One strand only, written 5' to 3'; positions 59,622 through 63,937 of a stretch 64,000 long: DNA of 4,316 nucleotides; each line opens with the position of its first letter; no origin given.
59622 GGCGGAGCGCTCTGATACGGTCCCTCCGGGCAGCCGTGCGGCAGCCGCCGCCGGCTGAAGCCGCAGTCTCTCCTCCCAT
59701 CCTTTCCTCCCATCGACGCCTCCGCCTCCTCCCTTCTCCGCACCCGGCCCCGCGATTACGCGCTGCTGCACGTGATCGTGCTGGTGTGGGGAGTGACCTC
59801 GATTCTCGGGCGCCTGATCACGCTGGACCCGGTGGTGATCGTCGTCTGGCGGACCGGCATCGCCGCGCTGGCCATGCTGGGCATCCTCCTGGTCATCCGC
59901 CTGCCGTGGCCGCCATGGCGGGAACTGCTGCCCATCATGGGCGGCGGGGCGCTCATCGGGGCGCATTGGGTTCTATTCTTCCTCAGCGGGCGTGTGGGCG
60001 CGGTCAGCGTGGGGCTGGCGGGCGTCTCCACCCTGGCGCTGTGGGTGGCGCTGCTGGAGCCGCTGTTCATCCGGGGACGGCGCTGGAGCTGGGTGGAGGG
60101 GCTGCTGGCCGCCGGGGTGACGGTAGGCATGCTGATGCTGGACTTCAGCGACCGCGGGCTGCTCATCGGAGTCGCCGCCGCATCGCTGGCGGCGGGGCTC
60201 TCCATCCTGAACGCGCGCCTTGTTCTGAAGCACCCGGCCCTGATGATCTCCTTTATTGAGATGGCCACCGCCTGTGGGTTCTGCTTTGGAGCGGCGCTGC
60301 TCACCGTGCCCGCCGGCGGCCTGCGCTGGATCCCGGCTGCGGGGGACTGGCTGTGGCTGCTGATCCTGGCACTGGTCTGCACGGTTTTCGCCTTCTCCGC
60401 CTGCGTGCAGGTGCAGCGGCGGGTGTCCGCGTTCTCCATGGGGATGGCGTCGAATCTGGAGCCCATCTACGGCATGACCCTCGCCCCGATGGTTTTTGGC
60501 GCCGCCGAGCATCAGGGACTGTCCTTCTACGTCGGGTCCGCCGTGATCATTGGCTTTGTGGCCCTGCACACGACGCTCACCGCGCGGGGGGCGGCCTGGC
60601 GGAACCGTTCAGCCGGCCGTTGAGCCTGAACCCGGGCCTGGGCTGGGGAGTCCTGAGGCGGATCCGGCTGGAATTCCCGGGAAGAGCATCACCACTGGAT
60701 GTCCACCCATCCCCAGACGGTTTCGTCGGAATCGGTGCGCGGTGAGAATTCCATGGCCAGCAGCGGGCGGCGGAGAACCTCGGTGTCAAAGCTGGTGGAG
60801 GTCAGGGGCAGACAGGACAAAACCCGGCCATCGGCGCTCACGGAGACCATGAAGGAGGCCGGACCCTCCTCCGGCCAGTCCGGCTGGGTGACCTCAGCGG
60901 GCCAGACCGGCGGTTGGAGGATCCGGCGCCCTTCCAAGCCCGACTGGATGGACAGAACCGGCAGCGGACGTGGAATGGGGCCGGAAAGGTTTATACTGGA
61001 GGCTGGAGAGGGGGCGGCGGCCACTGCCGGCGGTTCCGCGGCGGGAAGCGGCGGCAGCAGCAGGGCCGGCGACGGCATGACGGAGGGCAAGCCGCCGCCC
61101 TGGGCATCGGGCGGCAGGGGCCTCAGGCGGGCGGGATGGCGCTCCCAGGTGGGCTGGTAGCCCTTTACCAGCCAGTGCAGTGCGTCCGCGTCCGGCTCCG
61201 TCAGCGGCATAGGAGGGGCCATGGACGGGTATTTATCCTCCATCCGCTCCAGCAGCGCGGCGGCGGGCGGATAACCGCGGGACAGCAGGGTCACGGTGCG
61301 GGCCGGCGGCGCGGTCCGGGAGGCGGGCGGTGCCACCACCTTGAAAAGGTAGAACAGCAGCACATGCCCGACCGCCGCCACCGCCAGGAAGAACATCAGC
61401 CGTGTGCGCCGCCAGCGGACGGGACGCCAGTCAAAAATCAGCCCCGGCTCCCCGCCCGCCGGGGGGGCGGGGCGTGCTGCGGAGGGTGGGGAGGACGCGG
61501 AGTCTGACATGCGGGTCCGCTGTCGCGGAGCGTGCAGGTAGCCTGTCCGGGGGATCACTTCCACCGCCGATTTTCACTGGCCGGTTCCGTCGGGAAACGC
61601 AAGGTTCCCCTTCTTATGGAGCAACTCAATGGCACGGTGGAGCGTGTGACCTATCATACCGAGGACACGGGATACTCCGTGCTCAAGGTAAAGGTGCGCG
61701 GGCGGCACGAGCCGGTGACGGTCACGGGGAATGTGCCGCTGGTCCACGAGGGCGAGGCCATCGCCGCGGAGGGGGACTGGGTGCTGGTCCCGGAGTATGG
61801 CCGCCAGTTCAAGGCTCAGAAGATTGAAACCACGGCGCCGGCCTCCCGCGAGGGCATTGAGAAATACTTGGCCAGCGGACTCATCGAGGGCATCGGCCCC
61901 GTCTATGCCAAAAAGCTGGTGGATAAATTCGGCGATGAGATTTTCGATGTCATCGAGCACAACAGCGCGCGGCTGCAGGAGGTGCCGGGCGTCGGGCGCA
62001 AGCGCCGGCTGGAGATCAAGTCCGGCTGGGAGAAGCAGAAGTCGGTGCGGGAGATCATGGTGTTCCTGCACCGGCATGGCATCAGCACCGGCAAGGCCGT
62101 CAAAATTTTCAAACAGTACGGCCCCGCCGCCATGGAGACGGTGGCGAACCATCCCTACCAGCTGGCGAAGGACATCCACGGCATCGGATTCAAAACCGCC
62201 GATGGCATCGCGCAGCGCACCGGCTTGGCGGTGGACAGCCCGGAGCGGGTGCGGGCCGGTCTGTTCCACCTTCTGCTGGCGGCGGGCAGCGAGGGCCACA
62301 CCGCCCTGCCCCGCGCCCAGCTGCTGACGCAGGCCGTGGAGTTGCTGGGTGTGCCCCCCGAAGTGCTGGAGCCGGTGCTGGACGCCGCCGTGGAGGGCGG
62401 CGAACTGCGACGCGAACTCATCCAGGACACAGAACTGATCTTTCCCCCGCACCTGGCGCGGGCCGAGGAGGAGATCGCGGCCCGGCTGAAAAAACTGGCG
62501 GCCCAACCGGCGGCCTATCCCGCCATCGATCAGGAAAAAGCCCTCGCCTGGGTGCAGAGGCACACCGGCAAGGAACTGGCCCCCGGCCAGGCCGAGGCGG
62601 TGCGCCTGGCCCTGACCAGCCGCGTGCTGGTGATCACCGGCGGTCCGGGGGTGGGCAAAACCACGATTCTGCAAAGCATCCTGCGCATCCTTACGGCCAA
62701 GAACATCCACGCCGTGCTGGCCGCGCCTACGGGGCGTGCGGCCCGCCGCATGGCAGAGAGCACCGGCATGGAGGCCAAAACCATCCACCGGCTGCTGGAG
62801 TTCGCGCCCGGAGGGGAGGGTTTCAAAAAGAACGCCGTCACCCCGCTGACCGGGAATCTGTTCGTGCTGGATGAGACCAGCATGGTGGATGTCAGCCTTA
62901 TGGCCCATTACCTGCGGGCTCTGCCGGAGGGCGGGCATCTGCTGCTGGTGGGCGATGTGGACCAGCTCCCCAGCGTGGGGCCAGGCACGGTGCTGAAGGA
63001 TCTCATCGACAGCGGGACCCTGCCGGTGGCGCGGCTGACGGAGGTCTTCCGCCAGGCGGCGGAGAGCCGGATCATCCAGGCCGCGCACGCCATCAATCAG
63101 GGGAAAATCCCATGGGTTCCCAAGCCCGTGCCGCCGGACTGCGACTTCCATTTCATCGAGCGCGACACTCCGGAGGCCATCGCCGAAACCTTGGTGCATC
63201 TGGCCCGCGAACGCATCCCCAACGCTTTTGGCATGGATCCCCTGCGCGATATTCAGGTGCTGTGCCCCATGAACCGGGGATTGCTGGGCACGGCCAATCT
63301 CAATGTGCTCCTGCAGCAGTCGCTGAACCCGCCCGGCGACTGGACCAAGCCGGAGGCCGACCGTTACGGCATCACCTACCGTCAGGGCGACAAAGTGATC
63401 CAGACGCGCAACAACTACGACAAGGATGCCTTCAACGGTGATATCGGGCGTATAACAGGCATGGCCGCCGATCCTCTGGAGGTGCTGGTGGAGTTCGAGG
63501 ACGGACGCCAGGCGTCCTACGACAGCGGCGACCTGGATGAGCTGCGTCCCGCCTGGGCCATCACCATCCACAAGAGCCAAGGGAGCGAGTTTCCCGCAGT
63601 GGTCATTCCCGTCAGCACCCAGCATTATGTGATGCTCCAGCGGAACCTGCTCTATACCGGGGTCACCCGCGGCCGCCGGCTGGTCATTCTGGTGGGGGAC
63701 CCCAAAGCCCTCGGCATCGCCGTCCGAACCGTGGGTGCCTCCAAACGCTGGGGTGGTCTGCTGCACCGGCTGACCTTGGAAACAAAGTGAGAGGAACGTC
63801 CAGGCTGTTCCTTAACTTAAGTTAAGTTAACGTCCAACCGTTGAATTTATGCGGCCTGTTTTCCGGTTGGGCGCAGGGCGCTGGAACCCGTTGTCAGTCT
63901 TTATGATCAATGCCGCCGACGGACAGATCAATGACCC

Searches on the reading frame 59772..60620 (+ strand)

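Call 41: search_protein_families(library=pfam, proteins=[window:59772-60620:+], max_evalue=0.001)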
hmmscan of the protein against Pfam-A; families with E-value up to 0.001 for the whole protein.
window:59772-60620:+ (283 aa): 1 family
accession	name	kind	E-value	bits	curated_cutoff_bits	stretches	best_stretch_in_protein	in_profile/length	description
PF00892.27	EamA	-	7.8e-14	52.6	28.2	2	128-265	2-132/135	EamA-like transporter family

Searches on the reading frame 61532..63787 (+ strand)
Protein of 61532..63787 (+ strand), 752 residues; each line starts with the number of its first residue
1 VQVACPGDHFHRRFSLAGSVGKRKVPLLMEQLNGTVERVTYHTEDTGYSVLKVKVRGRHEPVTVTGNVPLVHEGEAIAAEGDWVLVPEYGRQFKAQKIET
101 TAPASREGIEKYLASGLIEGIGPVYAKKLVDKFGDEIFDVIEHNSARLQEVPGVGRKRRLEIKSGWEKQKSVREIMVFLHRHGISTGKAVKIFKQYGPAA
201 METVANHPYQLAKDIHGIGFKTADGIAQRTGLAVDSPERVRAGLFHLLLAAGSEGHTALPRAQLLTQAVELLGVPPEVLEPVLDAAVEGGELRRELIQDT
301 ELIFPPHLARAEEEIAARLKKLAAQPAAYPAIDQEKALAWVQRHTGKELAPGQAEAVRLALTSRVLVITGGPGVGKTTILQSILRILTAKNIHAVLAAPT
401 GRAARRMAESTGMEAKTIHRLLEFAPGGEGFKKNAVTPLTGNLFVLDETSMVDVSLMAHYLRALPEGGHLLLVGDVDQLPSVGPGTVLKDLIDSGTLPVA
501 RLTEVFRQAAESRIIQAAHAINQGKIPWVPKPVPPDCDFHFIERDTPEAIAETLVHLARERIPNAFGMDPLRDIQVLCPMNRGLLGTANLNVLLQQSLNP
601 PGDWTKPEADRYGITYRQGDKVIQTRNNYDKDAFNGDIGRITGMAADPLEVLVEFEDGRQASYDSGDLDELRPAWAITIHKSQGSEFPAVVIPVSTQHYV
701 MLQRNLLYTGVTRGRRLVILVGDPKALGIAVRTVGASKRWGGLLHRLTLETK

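Call 41: search_protein_families(library=pfam, proteins=[window:61532-63787:+], max_evalue=0.001)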
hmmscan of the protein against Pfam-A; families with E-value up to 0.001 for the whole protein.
window:61532-63787:+ (752 aa): 14 families
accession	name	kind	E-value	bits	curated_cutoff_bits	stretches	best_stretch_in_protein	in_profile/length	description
PF13245.12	AAA_19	-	7.6e-43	146.3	25.1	1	353-484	1-134/134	AAA domain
PF13604.12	AAA_30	-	1.7e-42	145.7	27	1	349-527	2-174/191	AAA domain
PF14490.11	HHH_RecD2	-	5.7e-35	119.5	27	1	168-257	1-91/92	ATP-dependent RecD2 DNA helicase HHH domain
PF23139.1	OB_YrrC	-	7.3e-24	83.9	27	1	29-103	1-76/76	ATP-dependent DNA helicase YrrC, OB-fold domain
PF13538.12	UvrD_C_2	-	8.2e-21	74.1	27.4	1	673-721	1-52/52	UvrD-like helicase C-terminal domain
PF18335.7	SH3_13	-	3.1e-19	69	41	1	590-655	1-65/65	ATP-dependent RecD-like DNA helicase SH3 domain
PF14520.12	HHH_5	-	2.9e-10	40.9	27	1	118-159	7-48/57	Helix-hairpin-helix domain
PF01443.25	Viral_helicase1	-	1e-09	39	21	1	366-482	1-100/228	Viral superfamily 1 RNA helicase core domain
PF13086.12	AAA_11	-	1.8e-05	25.1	27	0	352-396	5-56/257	AAA domain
PF13401.12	AAA_22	-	9.6e-05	23.1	27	1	363-491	5-104/130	AAA domain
PF20720.3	nSTAND3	-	0.0002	21.5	27.2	1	355-392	9-46/155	Novel STAND NTPase 3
PF13521.12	AAA_28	-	0.00029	21.5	27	0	367-454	3-87/164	AAA domain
PF13191.12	AAA_16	-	0.00056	20.9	32.6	0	363-395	24-56/167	AAA ATPase domain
PF03266.21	NTPase_1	-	0.00063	20.1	23.9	0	366-393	2-29/168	NTPase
